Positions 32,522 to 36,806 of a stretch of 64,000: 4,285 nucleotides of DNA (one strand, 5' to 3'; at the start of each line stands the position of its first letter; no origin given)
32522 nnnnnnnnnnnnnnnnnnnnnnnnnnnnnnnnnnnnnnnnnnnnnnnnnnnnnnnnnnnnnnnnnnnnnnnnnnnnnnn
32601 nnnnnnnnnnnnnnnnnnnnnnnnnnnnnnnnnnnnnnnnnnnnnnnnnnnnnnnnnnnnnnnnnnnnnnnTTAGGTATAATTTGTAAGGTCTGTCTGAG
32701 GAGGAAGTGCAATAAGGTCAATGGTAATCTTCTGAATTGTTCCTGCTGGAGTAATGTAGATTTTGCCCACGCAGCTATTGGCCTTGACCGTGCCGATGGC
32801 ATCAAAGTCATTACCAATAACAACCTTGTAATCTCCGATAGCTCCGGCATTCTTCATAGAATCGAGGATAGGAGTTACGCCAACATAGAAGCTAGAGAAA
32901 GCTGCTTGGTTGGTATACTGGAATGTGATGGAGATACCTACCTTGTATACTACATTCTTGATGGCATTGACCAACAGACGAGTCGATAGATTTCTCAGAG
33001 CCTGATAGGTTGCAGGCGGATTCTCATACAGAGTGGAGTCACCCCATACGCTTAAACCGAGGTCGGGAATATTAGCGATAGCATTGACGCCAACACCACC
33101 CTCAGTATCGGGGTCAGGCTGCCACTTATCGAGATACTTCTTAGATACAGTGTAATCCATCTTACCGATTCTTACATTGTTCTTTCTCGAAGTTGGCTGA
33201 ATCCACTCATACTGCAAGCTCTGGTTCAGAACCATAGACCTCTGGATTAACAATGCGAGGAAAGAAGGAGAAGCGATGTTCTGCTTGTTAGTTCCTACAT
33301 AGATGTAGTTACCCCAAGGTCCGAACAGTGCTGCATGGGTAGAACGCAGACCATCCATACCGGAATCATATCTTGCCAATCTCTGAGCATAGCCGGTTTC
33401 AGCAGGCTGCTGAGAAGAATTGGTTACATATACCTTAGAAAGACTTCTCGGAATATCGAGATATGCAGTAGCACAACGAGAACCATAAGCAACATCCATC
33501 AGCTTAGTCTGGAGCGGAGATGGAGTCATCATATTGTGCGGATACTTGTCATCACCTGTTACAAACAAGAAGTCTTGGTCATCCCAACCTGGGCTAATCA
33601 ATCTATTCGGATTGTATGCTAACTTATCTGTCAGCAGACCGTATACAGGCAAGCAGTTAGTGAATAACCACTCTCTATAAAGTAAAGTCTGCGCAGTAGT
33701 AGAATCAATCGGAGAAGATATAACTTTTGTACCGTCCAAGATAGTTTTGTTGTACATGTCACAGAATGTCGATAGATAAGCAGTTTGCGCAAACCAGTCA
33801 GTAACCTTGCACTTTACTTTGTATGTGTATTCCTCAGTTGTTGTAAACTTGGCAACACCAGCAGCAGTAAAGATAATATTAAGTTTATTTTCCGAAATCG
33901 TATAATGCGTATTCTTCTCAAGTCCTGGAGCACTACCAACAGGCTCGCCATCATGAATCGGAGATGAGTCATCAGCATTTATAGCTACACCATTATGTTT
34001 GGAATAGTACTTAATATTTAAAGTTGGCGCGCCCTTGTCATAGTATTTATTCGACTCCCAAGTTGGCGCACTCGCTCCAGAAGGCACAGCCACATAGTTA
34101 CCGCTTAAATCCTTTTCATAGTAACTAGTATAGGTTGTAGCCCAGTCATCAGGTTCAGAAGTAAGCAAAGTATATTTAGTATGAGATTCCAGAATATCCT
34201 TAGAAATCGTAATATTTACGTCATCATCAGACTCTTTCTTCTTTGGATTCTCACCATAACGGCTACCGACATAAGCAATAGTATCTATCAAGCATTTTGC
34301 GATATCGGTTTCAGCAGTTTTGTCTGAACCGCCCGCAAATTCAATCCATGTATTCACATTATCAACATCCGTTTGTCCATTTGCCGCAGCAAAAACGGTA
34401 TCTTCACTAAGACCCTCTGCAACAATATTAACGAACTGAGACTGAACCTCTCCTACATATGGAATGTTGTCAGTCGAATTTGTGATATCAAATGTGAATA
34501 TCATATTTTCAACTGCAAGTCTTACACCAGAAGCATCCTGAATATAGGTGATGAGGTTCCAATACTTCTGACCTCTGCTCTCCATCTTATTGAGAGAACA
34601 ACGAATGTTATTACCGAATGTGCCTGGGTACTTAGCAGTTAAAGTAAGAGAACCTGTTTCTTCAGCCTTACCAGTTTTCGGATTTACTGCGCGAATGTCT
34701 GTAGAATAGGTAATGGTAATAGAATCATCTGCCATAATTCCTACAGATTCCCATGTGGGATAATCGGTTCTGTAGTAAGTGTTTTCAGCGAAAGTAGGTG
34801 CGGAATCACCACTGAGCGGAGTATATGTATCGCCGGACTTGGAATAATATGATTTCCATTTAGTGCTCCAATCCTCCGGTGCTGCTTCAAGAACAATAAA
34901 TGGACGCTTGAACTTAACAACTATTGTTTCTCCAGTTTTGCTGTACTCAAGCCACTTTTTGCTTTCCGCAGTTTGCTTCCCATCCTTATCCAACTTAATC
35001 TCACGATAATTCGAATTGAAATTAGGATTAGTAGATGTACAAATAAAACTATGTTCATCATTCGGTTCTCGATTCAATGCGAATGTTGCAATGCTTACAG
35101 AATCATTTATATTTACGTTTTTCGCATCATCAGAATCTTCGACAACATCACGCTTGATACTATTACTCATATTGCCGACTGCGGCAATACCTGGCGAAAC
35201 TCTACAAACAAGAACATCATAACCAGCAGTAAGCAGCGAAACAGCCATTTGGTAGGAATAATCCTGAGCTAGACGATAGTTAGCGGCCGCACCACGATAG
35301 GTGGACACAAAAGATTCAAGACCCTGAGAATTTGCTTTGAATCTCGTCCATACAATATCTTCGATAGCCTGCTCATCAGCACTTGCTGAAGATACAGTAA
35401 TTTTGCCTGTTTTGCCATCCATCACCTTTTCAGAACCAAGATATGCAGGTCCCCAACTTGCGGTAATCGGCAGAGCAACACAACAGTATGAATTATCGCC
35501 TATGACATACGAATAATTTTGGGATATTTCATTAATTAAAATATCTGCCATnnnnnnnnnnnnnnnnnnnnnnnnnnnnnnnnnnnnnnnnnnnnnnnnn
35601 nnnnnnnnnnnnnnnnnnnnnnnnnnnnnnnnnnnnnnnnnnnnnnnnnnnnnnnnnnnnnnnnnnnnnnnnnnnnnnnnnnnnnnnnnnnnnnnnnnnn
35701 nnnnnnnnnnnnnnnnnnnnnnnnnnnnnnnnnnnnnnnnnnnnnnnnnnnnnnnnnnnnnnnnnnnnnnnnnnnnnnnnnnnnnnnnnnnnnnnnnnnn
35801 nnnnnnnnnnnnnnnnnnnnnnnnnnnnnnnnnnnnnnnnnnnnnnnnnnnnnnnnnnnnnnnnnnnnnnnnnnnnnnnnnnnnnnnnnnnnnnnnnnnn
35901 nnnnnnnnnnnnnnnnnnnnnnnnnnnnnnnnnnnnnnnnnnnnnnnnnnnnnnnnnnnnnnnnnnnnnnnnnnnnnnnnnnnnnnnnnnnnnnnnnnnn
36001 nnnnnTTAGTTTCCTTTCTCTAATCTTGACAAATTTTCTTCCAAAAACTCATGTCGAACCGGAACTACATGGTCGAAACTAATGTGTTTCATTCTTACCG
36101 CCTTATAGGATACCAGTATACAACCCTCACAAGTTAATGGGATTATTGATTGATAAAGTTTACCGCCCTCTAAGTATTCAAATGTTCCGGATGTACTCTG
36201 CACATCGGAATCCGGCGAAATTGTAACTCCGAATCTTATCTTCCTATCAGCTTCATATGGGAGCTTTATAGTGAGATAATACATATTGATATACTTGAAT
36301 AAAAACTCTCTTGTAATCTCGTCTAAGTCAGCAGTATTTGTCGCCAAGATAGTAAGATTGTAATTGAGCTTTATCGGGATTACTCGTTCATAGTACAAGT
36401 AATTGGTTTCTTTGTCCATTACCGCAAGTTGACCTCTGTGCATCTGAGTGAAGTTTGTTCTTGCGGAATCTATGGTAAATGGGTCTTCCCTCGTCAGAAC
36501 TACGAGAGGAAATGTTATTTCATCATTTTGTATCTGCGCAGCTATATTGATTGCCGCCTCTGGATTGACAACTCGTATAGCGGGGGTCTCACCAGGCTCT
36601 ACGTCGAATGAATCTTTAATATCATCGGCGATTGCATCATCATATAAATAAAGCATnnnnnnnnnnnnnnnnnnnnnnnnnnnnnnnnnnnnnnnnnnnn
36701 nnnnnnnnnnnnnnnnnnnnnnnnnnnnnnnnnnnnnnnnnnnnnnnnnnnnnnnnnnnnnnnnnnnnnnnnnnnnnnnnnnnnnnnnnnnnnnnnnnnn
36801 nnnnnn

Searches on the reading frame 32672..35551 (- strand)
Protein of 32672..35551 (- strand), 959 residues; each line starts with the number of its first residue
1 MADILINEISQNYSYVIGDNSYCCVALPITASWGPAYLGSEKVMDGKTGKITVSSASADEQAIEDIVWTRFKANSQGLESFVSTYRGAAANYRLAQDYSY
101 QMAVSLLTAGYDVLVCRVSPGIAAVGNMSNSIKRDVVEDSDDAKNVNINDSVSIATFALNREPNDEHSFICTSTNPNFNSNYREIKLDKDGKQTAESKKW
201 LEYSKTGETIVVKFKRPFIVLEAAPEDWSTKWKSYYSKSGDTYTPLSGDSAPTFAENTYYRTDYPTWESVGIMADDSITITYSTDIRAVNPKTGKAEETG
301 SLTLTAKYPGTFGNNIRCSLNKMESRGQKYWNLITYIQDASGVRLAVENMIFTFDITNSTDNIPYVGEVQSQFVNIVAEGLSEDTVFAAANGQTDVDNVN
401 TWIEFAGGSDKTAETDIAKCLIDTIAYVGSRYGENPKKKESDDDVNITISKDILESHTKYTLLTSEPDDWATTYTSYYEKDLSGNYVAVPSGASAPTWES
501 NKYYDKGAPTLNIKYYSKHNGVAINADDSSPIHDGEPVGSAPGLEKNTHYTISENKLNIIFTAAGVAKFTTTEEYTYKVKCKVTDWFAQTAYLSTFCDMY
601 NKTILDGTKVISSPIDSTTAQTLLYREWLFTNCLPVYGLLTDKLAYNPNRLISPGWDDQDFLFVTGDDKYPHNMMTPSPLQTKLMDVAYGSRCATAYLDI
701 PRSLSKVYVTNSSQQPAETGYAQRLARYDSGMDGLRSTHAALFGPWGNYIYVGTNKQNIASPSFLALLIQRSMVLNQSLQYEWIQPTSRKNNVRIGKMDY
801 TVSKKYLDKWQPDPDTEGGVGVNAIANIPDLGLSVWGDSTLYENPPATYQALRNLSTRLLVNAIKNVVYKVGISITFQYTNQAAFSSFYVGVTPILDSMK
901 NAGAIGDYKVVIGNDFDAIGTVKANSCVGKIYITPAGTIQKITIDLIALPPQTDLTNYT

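Call 4: search_protein_families(library=pfam, proteins=[window:32672-35551:-], max_evalue=0.1)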
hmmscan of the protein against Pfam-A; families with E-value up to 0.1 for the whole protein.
window:32672-35551:- (959 aa): 1 family
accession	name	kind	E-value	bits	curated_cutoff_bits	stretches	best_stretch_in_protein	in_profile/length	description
PF17597.7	DUF5493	-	0.058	14.1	27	0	849-904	15-72/82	Family of unknown function (DUF5493)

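Call 11: search_protein_families(library=phrogs, proteins=[window:32672-35551:-], max_evalue=0.01)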
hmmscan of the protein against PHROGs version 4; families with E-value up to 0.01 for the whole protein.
window:32672-35551:- (959 aa): 2 families
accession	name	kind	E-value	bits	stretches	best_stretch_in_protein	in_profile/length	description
phrog_23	-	tail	1.7e-11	44.6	1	568-948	183-462/496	tail sheath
phrog_279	-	tail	3e-06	27.3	1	287-419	89-221/489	tail sheath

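Call 14: find_related_loci(query=window:32672-35551:-, collection=viral_contigs, flank=10000)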
Query window:32672-35551:- (959 aa) in viral_contigs; peptide patterns used: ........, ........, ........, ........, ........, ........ (x = any residue, [..] = any of these).
4 stretches matched a pattern; 3 encode a relative of the query (tblastn E <= 1e-3); 3 distinct loci.
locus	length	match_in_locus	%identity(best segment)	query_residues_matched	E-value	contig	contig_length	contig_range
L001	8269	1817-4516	82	1-959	0e+0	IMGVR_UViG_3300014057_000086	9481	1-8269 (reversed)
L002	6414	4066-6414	79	1-842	0e+0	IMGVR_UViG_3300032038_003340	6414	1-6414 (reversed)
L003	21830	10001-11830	55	1-958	2e-120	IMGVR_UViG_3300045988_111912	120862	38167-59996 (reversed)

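Call 37: search_dna_similar(query=window:32672-35551:-, collection=phages, mode=protein, max_rows=12)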
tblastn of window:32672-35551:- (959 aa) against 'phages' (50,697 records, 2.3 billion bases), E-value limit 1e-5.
Records with a match: 18; places in all: 18; records where one place covers at least 80% of the query: 0.
Best place of each record, by identity: <60% 18.
By first word of the organism name: Sinorhizobium 7; Flavobacterium 4; Cronobacter 4; uncultured 1; Citrobacter 1; Rhizobium 1.
By host as written in the record: Sinorhizobium meliloti 7; Flavobacterium sp. LMO8 4; Cronobacter sakazakii ATCC 29544 2; Cronobacter sakazakii 2; - 1; Citrobacter sp. JL 976 1; Rhizobium phaseoli I1_18 1.
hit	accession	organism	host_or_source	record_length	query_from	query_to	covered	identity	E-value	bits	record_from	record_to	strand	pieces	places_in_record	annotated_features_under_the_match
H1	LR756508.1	uncultured phage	metagenomic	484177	732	950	23%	22.4%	6e-7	60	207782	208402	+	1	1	record has no annotation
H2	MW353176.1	Flavobacterium phage vB_FspM_immuto_3-5A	Flavobacterium sp. LMO8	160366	783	950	18%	28.0%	5e-7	60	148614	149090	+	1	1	tail sheath protein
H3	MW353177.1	Flavobacterium phage vB_FspM_immuto_13-6C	Flavobacterium sp. LMO8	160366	783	950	18%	28.0%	5e-7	60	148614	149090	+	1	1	tail sheath protein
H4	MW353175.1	Flavobacterium phage vB_FspM_immuto_2-6A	Flavobacterium sp. LMO8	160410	783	950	18%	28.0%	5e-7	60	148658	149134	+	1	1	tail sheath protein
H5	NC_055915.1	Flavobacterium phage vB_FspM_immuto_2-6A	Flavobacterium sp. LMO8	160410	783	950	18%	28.0%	5e-7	60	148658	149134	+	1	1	tail sheath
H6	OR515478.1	Citrobacter phage Ci1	Citrobacter sp. JL 976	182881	802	955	16%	26.6%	4e-6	57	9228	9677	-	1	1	tail sheath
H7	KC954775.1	Cronobacter phage S13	Cronobacter sakazakii ATCC 29544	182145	802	955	16%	26.6%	5e-6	57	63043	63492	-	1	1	putative tail sheath protein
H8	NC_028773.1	Cronobacter phage S13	Cronobacter sakazakii ATCC 29544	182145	802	955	16%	26.6%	5e-6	57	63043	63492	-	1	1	tail sheath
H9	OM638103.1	Cronobacter phage LPCS28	Cronobacter sakazakii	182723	802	955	16%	26.6%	5e-6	57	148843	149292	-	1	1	hypothetical protein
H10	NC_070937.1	Cronobacter phage LPCS28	Cronobacter sakazakii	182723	802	955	16%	26.6%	5e-6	57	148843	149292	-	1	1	tail sheath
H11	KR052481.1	Sinorhizobium phage phiM19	Sinorhizobium meliloti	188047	811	955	15%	26.9%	9e-7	59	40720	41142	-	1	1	tail sheath monomer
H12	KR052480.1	Sinorhizobium phage phiM7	Sinorhizobium meliloti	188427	811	955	15%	26.9%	9e-7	59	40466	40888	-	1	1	tail sheath monomer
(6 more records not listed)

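Call 47: search_protein_families(library=pfam, proteins=[L001:4631-6316:+, L003:11927-14221:+], max_evalue=1)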
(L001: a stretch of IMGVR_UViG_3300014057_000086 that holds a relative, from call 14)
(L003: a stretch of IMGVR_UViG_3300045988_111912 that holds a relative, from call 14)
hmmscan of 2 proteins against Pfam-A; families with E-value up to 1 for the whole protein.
L001:4631-6316:+ (561 aa): 2 families
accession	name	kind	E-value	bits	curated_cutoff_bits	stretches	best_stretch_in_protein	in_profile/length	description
PF24308.1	DUF7487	-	2.1e-26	93.7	27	1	65-185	2-122/220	Family of unknown function (DUF7487)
PF12773.13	DZR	-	0.94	10.1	27.3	0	7-57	9-44/45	Double zinc ribbon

L003:11927-14221:+ (764 aa): 1 family
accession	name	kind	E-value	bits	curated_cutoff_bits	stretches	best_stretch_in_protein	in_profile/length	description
PF24308.1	DUF7487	-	2.6e-37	129.3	27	3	140-249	21-130/220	Family of unknown function (DUF7487)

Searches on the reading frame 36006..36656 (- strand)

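Call 11: search_protein_families(library=phrogs, proteins=[window:36006-36656:-], max_evalue=0.01)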
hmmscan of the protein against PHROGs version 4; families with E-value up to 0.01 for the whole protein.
window:36006-36656:- (216 aa): 1 family
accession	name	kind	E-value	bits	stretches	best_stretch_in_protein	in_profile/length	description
phrog_1767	-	tail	0.0013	19.2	1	45-121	101-177/261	baseplate protein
